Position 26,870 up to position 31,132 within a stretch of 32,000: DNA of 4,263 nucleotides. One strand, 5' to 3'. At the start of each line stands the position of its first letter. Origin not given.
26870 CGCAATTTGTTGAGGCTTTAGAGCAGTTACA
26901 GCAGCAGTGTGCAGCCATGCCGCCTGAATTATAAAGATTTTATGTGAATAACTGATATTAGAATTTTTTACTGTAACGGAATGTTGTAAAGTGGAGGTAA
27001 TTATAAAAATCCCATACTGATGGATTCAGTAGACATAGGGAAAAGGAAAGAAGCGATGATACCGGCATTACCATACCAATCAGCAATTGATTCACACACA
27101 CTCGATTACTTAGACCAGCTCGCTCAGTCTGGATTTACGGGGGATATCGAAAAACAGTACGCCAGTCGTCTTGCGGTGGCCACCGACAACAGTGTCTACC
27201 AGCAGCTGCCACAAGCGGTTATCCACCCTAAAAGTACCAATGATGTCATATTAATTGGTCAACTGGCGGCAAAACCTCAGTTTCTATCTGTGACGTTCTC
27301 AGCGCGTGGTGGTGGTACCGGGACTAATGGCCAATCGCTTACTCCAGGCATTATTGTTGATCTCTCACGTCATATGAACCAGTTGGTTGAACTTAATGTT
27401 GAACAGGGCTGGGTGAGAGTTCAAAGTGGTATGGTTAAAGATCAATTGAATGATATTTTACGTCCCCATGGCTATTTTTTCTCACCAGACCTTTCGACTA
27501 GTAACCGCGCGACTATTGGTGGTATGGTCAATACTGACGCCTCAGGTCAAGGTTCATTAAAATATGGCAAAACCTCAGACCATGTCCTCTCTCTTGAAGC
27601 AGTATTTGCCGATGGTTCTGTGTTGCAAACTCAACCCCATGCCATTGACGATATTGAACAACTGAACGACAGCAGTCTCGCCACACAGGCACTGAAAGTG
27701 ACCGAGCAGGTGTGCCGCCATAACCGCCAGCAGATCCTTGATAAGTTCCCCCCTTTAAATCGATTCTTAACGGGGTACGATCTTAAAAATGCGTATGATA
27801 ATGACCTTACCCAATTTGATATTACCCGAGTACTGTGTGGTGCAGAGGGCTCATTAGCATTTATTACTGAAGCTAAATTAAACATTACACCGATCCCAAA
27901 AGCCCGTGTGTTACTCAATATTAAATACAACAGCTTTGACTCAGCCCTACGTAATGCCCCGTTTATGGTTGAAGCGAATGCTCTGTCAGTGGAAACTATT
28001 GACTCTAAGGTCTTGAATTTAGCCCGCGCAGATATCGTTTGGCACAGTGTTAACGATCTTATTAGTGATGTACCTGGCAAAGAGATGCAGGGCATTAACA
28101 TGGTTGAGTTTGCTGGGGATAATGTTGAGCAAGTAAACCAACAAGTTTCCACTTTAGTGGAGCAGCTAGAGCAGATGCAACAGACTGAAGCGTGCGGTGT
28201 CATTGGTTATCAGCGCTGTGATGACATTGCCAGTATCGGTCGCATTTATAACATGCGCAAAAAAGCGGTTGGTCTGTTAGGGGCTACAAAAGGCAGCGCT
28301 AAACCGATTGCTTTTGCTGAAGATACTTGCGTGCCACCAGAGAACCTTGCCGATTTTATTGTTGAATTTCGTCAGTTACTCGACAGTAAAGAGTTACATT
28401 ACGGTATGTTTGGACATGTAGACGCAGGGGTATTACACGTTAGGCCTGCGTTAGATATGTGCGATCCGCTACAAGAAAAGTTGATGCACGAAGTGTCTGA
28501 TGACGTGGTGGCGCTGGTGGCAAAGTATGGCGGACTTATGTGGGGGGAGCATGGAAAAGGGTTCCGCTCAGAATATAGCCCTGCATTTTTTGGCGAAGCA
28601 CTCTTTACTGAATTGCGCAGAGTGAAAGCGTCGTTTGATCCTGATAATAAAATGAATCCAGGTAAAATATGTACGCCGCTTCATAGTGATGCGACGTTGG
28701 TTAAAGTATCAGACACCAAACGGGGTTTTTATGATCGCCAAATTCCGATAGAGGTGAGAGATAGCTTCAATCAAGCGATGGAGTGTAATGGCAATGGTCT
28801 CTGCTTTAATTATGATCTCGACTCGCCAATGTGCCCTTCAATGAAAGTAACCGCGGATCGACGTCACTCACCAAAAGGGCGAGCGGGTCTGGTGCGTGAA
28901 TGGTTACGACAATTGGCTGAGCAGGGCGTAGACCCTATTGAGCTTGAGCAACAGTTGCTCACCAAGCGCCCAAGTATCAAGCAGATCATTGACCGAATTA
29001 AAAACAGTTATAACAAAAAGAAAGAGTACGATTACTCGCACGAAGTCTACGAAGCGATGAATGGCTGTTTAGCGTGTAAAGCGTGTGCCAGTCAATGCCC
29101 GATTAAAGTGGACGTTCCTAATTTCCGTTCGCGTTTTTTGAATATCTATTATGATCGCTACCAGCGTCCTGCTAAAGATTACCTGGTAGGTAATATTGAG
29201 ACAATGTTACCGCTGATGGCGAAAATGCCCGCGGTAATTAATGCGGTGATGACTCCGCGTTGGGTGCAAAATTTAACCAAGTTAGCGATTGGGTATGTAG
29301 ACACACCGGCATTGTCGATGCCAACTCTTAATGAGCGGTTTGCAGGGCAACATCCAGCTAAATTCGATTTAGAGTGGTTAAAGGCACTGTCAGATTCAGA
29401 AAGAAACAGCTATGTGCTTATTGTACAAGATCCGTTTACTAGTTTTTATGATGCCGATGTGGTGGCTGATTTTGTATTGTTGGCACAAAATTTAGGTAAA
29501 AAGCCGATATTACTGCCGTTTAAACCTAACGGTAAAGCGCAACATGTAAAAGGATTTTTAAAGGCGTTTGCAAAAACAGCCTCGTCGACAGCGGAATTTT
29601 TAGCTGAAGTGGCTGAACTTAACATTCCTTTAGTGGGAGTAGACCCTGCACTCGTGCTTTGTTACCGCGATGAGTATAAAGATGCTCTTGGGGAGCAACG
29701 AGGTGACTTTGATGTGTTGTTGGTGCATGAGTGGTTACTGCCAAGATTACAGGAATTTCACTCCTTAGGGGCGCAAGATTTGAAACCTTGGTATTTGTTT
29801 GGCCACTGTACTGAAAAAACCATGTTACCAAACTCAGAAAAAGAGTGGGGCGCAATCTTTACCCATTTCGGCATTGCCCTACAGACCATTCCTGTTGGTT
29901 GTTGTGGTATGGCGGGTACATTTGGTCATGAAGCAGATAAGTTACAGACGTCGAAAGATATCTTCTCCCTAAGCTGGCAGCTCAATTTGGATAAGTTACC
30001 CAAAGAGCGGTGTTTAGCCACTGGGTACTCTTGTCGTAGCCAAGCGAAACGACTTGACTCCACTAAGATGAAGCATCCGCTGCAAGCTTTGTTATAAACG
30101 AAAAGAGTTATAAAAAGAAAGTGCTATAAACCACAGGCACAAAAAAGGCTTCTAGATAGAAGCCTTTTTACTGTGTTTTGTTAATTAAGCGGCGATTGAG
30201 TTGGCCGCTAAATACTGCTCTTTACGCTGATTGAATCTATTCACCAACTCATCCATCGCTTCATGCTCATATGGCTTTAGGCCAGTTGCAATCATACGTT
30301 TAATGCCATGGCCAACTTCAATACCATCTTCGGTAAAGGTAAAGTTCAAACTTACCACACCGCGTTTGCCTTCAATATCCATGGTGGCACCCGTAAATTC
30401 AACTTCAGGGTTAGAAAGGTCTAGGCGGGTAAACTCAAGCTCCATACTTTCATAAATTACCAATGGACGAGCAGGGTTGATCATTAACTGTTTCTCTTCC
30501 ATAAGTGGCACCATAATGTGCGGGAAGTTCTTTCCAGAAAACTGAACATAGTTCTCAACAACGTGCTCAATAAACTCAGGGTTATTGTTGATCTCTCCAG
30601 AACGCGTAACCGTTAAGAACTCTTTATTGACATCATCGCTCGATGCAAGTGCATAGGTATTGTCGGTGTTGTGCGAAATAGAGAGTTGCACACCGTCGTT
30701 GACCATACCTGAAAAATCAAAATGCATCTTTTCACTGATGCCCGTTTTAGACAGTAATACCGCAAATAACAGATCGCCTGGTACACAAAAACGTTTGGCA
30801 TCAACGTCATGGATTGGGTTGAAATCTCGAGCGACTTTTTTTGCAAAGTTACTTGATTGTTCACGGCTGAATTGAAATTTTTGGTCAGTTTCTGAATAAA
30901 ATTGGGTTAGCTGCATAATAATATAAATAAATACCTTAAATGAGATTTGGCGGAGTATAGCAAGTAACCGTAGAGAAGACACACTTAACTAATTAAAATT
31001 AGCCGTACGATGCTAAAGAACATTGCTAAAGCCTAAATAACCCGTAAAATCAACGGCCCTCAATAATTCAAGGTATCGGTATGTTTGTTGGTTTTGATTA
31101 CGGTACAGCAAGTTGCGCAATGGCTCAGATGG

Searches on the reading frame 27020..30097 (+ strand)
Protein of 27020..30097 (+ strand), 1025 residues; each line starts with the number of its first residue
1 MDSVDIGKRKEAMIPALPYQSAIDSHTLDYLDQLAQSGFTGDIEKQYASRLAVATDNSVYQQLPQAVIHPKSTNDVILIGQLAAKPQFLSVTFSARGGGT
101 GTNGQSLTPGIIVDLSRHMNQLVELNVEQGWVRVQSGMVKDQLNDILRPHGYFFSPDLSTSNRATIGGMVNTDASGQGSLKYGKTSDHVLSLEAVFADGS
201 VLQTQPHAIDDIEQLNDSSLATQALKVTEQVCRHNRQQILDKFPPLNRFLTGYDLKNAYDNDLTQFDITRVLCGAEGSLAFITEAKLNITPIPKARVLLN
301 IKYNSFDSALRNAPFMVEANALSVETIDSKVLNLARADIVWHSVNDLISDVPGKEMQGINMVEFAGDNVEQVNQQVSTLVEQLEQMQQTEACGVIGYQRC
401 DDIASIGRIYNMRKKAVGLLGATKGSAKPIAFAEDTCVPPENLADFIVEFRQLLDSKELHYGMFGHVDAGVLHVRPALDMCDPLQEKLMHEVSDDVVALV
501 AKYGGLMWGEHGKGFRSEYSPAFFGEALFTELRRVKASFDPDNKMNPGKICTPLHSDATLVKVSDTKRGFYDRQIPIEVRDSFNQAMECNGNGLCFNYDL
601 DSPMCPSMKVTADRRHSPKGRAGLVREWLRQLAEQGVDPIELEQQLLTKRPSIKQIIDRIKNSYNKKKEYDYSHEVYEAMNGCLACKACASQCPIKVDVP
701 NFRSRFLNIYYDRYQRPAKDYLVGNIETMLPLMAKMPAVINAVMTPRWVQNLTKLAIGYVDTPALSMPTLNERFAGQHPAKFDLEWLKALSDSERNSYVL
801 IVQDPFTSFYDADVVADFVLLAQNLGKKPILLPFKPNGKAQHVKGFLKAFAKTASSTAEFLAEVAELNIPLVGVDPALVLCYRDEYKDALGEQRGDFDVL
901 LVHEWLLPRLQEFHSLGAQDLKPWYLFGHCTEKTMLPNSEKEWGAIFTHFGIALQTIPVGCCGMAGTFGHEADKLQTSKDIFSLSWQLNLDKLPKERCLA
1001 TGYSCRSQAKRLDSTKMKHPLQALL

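Call 57: search_protein_families(library=pfam, proteins=[window:27020-30097:+], max_evalue=0.001)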
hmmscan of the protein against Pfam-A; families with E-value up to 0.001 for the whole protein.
window:27020-30097:+ (1025 aa): 3 families
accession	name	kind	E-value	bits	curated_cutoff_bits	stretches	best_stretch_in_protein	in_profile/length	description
PF02913.24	FAD-oxidase_C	-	7.1e-61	206.5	21.2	1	292-550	1-248/248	FAD linked oxidases, C-terminal domain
PF01565.28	FAD_binding_4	-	1.9e-34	118.8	26.4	1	64-204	1-138/139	FAD binding domain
PF13183.11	Fer4_8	-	1.2e-06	29.4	27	1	587-697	3-68/68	4Fe-4S dicluster domain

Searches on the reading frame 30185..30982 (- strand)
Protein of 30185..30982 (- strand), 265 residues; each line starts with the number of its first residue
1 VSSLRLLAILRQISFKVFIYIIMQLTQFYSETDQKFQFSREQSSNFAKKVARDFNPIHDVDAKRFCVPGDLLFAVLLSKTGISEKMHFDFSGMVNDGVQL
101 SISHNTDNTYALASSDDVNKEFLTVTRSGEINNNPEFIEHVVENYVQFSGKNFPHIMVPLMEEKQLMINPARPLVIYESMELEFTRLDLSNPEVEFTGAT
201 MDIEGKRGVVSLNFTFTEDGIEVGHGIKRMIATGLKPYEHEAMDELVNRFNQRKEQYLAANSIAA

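Call 57: search_protein_families(library=pfam, proteins=[window:30185-30982:-], max_evalue=0.001)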
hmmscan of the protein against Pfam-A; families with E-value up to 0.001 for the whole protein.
window:30185-30982:- (265 aa): 1 family
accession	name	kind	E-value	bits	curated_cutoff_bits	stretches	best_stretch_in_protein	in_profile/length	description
PF12119.13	DUF3581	-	8.8e-98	326.5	25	1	23-241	1-217/217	Protein of unknown function (DUF3581)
